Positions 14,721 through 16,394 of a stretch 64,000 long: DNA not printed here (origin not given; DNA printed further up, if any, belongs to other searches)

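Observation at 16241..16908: vapBC toxin-antitoxin pair translationally coupled to hlyD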

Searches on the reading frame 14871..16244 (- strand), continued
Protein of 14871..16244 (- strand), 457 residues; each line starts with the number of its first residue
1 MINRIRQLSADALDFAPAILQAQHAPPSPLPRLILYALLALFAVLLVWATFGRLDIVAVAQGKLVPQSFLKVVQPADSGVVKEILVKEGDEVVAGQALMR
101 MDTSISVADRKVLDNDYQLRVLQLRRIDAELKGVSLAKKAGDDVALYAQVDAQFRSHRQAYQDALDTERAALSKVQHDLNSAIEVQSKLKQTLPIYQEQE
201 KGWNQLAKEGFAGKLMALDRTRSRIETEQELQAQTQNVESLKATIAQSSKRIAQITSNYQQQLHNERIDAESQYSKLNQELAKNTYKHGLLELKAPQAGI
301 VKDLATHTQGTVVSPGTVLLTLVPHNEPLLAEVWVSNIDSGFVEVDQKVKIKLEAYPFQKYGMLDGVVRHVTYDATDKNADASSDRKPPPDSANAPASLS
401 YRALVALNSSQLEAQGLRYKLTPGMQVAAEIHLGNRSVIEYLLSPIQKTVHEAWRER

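Call 58: search_protein_families(library=ncbifam, proteins=[window:14871-16244:-], max_evalue=0.001)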
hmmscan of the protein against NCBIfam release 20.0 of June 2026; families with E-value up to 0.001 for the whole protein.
window:14871-16244:- (457 aa): 10 families
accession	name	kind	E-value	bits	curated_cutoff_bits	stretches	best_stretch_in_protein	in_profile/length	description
TIGR01843.1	type_I_hlyD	subfamily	1.6e-98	330.5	208.65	1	29-457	2-422/422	HlyD family type I secretion periplasmic adaptor subunit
TIGR03794.1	NHLM_micro_HlyD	equivalog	3.9e-16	59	156.2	1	28-376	16-342/421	NHLP bacteriocin system secretion protein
TIGR02971.1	heterocyst_DevB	subfamily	1.4e-12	47.7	129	1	59-372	2-279/327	ABC exporter membrane fusion protein, DevB family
TIGR01730.1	RND_mfp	subfamily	5e-12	45.4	94.9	2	215-361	54-203/322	efflux RND transporter periplasmic adaptor subunit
TIGR01000.1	bacteriocin_acc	subfamily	7.3e-11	41.6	258.85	1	31-285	21-286/457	bacteriocin secretion accessory protein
TIGR00998.1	8a0101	subfamily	9.9e-09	34.6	390.8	1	38-372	9-282/334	EmrA/EmrK family multidrug efflux transporter periplasmic adaptor subunit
NF005457.0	PRK07051.1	equivalog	0.00026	21.1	87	0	73-102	50-79/80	acetyl-CoA carboxylase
NF004173.0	PRK05641.1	equivalog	0.00044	20.8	199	0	57-100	106-151/153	putative acetyl-CoA carboxylase biotin carboxyl carrier protein subunit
NF002939.0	PRK03598.1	equivalog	0.00076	18.7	393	0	158-361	77-273/332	secretion protein HlyD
NF008814.0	PRK11854.1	equivalog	0.00092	17.7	722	0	77-106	50-79/637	pyruvate dehydrogenase complex dihydrolipoyllysine-residue acetyltransferase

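Call 71: search_protein_families(library=padloc, proteins=[window:14871-16244:-], max_evalue=0.001)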
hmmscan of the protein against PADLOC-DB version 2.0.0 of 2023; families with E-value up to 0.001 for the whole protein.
window:14871-16244:- (457 aa): 0 families

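Call 74: find_homologous_proteins(query=L085:222-623:+, max_evalue=1e-15)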
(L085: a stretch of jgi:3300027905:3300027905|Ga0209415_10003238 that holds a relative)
Query L085:222-623:+ (133 aa): 9 proteins with E <= 1e-15 among 21 candidates.
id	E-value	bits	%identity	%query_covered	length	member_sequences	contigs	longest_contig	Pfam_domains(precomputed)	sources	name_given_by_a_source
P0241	6.6e-69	248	89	97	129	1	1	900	PF01850.28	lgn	-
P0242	1.4e-55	205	74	97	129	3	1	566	PF01850.28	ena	-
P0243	1.9e-47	178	73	85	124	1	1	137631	PF01850.28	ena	-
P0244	1.9e-44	169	64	97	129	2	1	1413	PF01850.28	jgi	jgi:ribonuclease VapC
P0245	2.3e-40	156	60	96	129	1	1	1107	PF01850.28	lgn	-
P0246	1.1e-39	153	57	97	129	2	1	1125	PF01850.28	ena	-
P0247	1.8e-27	114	91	43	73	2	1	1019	PF01850.28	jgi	-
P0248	3.2e-23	100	70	53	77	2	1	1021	-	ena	-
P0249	3.8e-22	97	44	96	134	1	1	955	PF01850.28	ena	-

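Call 75: find_encoding_contigs(protein=P0243, flank=8000, max_places=2)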
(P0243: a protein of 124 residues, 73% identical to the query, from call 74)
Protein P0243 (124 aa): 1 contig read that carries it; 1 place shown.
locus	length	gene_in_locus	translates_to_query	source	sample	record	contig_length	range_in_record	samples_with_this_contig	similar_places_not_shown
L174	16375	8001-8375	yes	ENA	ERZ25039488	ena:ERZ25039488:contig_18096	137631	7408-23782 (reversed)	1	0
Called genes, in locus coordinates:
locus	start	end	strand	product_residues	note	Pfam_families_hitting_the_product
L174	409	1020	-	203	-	-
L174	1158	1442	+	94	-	-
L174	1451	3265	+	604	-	PF00353:HemolysinCabind, PF06594:HCBP_related (faint), PF00353:HemolysinCabind (weak)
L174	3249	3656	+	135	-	-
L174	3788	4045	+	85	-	-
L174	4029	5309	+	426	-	PF06594:HCBP_related (weak), PF00353:HemolysinCabind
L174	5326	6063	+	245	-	PF17803:Cadherin_4, PF17892:Cadherin_5 (faint), PF17963:Big_9, PF17803:Cadherin_4, PF17963:Big_9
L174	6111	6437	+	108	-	PF05345:He_PIG, PF00353:HemolysinCabind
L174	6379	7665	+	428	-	PF00353:HemolysinCabind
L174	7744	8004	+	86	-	PF04014:MazE_antitoxin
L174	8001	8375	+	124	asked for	PF01850:PIN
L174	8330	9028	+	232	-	PF25984:BSH_YknX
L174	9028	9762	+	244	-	PF26002:Beta-barrel_AprE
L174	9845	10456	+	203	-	PF02798:GST_N, PF13417:GST_N_3, PF13409:GST_N_2, PF00043:GST_C (weak), PF14497:GST_C_3 (weak), PF13410:GST_C_2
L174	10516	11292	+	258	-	PF02771:Acyl-CoA_dh_N, PF02770:Acyl-CoA_dh_M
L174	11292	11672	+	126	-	PF00441:Acyl-CoA_dh_1, PF08028:Acyl-CoA_dh_2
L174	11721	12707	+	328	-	PF03401:TctC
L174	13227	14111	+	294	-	PF13607:Succ_CoA_lig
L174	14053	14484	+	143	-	PF13549:ATP-grasp_5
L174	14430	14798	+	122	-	PF13549:ATP-grasp_5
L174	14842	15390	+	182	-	PF03972:MmgE_PrpD_N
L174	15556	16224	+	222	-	PF19305:MmgE_PrpD_C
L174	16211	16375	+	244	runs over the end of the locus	PF03401:TctC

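Call 76: find_encoding_contigs(protein=P0244, flank=3000, max_places=2)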
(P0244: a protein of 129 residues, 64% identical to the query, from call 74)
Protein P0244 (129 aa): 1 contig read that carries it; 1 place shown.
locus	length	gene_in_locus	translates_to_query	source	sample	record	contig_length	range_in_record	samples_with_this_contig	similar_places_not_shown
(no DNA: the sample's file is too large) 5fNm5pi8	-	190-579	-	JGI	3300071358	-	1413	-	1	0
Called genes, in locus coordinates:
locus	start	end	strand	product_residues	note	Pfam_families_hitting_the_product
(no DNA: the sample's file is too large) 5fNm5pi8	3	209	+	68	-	?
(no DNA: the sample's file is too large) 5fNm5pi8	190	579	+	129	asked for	PF01850:PIN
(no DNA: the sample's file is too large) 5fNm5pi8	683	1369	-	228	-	PF01135:PCMT, PF00398:RrnaAD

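Call 77: find_encoding_contigs(protein=P0246, flank=3000, max_places=2)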
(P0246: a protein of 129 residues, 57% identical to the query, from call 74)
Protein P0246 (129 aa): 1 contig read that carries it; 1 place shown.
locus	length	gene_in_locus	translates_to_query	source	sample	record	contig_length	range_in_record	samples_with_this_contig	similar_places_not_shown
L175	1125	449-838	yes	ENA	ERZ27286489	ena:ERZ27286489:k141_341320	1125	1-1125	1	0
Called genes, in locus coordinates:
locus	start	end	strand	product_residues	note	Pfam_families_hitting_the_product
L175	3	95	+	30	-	?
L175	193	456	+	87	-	PF04014:MazE_antitoxin (weak)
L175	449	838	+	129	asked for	PF01850:PIN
